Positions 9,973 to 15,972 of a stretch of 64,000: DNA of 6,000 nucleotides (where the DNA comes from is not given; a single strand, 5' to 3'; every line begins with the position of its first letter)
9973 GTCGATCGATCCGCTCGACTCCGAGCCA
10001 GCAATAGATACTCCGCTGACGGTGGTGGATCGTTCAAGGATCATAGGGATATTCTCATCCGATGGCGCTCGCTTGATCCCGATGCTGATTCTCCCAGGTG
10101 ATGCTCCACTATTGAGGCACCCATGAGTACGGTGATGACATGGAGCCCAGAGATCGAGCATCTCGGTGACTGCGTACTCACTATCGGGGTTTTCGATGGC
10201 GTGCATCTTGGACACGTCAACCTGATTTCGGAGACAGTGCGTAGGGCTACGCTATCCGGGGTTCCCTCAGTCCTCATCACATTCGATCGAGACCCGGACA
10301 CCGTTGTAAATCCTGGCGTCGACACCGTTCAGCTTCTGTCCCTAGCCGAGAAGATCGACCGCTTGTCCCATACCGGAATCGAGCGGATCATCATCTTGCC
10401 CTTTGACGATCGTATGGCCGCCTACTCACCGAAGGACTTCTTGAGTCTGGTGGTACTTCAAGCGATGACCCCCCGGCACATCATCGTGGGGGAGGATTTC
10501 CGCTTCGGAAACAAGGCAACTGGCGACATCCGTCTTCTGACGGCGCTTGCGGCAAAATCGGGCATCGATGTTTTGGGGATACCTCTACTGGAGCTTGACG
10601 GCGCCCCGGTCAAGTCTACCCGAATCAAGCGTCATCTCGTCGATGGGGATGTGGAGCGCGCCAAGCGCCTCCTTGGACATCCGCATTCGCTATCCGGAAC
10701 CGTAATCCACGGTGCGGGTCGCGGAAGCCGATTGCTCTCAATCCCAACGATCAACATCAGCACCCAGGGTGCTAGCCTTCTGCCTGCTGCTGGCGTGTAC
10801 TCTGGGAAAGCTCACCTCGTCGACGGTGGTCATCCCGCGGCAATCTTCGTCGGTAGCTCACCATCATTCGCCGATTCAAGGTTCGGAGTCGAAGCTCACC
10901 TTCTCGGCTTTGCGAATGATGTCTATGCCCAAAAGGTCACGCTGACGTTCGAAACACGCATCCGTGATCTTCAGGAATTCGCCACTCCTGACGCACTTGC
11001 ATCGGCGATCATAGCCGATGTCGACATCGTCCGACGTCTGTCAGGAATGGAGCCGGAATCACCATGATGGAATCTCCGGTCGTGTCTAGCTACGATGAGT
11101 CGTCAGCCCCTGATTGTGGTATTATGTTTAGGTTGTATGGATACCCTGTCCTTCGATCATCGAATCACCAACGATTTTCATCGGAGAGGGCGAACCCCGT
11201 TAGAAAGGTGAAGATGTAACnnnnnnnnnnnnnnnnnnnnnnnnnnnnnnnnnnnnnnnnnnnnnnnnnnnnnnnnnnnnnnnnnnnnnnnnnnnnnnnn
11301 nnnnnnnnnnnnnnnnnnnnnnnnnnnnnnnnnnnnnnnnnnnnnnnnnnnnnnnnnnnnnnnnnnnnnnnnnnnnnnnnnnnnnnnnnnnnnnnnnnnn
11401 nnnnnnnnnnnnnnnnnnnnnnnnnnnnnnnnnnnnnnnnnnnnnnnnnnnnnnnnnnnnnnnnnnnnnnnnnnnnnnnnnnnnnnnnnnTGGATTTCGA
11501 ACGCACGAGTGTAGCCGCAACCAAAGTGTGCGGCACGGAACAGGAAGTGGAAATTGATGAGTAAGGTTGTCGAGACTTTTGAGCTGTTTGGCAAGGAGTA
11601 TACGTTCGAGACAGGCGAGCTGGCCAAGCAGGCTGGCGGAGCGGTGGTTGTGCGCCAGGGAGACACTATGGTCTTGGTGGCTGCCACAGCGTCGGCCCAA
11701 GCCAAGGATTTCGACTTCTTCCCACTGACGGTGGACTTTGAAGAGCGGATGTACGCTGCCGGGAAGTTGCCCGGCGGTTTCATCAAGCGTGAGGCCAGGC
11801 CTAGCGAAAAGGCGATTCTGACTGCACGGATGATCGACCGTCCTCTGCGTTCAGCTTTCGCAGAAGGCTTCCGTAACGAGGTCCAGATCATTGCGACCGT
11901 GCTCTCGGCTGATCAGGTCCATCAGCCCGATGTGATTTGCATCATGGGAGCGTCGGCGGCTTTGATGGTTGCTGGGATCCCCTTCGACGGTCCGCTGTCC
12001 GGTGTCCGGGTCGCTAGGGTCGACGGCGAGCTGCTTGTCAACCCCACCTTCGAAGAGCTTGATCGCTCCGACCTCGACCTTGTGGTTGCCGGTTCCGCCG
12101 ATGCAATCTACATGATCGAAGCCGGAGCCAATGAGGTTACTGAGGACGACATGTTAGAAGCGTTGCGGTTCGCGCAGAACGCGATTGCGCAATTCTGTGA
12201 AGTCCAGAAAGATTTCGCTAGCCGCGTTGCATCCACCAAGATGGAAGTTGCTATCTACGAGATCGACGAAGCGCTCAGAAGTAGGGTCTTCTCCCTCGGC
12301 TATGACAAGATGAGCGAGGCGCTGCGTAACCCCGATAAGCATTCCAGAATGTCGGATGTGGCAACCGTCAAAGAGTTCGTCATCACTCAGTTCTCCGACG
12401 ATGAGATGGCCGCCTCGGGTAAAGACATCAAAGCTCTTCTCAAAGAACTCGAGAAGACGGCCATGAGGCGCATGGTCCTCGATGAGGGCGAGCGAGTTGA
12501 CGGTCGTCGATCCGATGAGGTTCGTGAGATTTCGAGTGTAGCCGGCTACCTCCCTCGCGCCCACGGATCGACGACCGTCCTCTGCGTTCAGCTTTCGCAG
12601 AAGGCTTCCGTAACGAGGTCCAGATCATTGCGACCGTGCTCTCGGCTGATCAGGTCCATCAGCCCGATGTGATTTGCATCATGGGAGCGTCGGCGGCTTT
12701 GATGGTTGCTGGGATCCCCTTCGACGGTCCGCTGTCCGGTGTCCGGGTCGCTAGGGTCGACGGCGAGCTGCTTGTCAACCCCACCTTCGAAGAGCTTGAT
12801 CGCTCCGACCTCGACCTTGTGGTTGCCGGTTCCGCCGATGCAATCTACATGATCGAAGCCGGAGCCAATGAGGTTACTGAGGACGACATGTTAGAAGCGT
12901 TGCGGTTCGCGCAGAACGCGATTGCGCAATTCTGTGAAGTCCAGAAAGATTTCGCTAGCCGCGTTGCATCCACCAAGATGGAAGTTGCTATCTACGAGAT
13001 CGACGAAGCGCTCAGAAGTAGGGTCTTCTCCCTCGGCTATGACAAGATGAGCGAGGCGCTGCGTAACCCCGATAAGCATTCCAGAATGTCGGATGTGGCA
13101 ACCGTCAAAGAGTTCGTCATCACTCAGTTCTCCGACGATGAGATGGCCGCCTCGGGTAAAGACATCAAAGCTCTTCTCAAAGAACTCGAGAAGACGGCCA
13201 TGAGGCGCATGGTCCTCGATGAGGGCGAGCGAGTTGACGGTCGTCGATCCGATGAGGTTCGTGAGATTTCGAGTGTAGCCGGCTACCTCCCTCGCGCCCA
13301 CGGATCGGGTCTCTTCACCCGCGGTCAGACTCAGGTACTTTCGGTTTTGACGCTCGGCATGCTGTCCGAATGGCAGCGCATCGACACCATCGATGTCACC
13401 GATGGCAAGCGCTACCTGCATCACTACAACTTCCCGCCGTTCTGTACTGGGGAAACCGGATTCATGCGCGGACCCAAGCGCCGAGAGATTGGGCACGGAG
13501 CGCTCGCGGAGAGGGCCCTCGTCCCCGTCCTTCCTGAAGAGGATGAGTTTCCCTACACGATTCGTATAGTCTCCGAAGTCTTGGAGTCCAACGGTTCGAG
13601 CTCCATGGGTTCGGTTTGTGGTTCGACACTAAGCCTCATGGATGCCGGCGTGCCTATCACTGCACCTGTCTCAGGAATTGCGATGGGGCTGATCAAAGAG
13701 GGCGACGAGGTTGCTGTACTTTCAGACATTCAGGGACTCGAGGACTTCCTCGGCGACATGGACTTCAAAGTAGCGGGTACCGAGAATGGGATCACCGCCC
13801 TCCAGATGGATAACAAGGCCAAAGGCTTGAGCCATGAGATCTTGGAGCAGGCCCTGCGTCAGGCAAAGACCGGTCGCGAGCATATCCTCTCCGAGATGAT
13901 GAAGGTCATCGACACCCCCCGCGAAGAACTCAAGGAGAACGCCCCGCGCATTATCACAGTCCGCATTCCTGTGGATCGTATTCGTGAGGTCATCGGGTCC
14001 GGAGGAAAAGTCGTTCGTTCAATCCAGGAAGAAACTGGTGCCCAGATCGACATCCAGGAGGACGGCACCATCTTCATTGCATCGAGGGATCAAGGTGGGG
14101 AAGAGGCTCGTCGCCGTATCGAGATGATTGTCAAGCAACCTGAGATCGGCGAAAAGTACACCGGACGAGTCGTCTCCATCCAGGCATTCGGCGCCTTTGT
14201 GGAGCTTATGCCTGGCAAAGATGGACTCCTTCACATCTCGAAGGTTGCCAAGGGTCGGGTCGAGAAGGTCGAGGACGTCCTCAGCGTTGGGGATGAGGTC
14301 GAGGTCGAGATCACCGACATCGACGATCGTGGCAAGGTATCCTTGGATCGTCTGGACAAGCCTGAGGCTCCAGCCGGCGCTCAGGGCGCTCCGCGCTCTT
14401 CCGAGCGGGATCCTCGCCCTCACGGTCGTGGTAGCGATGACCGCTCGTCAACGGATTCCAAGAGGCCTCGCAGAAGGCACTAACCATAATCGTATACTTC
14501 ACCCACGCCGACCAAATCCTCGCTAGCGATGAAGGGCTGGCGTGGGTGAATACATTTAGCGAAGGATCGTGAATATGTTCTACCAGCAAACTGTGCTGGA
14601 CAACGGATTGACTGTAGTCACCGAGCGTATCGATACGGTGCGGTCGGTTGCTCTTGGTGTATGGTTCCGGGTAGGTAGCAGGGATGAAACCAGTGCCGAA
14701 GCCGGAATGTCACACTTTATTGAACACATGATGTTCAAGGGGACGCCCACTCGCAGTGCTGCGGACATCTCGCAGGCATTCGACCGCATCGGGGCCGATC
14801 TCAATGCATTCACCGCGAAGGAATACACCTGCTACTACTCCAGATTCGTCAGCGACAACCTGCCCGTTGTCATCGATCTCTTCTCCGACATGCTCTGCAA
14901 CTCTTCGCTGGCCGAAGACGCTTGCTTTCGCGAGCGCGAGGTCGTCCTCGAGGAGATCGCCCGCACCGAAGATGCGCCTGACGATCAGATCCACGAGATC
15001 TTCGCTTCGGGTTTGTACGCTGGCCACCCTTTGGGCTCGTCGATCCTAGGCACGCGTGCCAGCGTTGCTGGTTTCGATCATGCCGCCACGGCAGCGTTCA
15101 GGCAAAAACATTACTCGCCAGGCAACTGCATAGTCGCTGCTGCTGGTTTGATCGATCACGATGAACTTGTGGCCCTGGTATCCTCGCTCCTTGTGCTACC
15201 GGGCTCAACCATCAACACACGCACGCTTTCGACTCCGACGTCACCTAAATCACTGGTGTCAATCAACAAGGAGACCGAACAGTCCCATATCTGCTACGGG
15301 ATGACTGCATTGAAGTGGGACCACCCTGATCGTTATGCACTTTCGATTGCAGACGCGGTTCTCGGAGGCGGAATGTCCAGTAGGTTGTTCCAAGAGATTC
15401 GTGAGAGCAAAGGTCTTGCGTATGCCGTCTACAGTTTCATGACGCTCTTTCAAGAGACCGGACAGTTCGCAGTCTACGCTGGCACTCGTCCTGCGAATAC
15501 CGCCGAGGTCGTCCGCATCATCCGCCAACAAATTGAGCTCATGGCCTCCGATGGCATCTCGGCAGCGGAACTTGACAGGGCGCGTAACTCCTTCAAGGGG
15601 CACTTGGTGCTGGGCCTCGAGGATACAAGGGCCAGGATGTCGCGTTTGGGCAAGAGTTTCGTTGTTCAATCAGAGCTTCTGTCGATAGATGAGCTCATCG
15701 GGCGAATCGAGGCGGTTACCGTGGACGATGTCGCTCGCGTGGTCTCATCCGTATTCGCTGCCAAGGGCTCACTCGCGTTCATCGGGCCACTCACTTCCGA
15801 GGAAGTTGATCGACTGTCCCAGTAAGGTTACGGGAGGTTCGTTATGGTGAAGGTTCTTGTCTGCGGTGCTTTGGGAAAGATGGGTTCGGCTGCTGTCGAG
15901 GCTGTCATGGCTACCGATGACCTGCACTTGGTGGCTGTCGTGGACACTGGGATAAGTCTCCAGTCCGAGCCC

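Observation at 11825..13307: Perfect 737-bp tandem duplication inside pnp splits PNPase into two overlapping ORFs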

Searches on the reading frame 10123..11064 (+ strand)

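Call 7: search_protein_families(library=pfam, proteins=[window:10123-11064:+])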
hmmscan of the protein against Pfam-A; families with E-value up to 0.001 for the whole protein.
window:10123-11064:+ (314 aa): 2 families
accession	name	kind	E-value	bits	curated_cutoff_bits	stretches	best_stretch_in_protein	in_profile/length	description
PF06574.18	FAD_syn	-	5.6e-42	143.7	27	1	12-167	3-158/158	FAD synthetase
PF01687.23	Flavokinase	-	2e-29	102.8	19.6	1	184-305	1-122/124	Riboflavin kinase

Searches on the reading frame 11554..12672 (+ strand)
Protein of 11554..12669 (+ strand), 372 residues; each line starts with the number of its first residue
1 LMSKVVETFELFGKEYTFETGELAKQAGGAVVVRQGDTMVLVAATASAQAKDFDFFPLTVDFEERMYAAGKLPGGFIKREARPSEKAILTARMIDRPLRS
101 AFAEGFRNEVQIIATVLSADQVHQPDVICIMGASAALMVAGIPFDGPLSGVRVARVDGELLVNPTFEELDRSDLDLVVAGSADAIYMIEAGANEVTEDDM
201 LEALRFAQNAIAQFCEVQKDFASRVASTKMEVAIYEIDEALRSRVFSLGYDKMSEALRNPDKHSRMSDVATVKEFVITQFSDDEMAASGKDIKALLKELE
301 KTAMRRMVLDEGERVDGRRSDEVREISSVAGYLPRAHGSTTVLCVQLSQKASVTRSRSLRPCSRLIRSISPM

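Call 7: search_protein_families(library=pfam, proteins=[window:11554-12669:+])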
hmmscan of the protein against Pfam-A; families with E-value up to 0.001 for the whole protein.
window:11554-12669:+ (372 aa): 3 families
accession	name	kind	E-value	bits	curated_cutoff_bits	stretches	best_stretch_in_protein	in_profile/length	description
PF01138.27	RNase_PH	-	8.6e-32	110.7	25.5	1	15-143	4-130/130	3' exoribonuclease family, domain 1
PF03725.20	RNase_PH_C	-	6e-17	61.8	20.8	1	147-209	2-66/67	3' exoribonuclease family, domain 2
PF03726.19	PNPase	-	7.1e-15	55.7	24.6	1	241-319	2-81/81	Polyribonucleotide nucleotidyltransferase, RNA binding domain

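Call 19: find_encoding_contigs(protein=window:11557-12672:+, flank=10000, max_places=10)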
Protein window:11557-12672:+ (371 aa): no gene with exactly this product is on record in the collection.

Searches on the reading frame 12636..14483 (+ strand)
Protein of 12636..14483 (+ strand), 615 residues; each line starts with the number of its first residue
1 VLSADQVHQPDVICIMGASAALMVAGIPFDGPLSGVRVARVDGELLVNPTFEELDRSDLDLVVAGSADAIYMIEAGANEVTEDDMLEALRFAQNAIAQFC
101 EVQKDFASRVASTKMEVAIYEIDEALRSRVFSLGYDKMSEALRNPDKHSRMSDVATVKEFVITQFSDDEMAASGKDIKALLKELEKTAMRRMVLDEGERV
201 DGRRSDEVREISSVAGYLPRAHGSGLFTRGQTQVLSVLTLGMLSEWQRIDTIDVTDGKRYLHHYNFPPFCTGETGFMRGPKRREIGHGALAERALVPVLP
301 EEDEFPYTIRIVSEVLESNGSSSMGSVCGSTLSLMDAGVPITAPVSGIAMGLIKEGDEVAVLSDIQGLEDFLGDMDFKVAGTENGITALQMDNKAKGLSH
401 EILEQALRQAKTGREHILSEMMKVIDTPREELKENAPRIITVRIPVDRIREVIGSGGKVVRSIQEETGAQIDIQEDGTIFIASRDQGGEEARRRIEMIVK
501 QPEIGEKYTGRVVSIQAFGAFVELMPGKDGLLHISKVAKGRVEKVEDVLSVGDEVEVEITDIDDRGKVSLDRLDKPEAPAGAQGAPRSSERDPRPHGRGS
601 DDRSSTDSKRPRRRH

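Call 7: search_protein_families(library=pfam, proteins=[window:12636-14480:+])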
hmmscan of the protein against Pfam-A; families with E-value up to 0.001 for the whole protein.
window:12636-14480:+ (615 aa): 6 families
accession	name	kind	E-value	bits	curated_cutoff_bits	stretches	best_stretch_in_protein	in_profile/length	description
PF01138.27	RNase_PH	-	3.2e-27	96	25.5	1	207-340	1-130/130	3' exoribonuclease family, domain 1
PF03725.20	RNase_PH_C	-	3.5e-26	91.4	20.8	2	32-94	2-66/67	3' exoribonuclease family, domain 2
PF00575.29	S1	-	1.1e-16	61.4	22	1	502-570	2-71/74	S1 RNA binding domain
PF03726.19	PNPase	-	1.7e-14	54.5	24.6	1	126-204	2-81/81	Polyribonucleotide nucleotidyltransferase, RNA binding domain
PF00013.35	KH_1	-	1.4e-09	38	21.5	1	440-496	2-65/66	KH domain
PF22675.2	KH-I_KHDC4-BBP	-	0.00036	20.8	30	1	449-498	8-55/76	KHDC4/BBP-like, KH-domain type I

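Call 8: find_encoding_contigs(protein=window:12636-14483:+, flank=10000, max_places=10)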
Protein window:12636-14483:+ (615 aa): no gene with exactly this product is on record in the collection.

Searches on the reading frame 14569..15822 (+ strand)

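Call 7: search_protein_families(library=pfam, proteins=[window:14569-15822:+])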
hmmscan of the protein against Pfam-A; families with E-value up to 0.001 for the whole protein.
window:14569-15822:+ (418 aa): 3 families
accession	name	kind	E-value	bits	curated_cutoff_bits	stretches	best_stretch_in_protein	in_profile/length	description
PF05193.26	Peptidase_M16_C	-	2e-41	142.3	23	1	175-341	8-180/181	Peptidase M16 inactive domain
PF00675.25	Peptidase_M16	-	8.3e-36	123.6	22.3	1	16-162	2-148/149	Insulinase (Peptidase family M16)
PF22456.1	PqqF-like_C_4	-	0.00064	20.3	27.5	0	269-342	6-81/100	PQQ synthase PqqF-like, C-terminal lobe domain 4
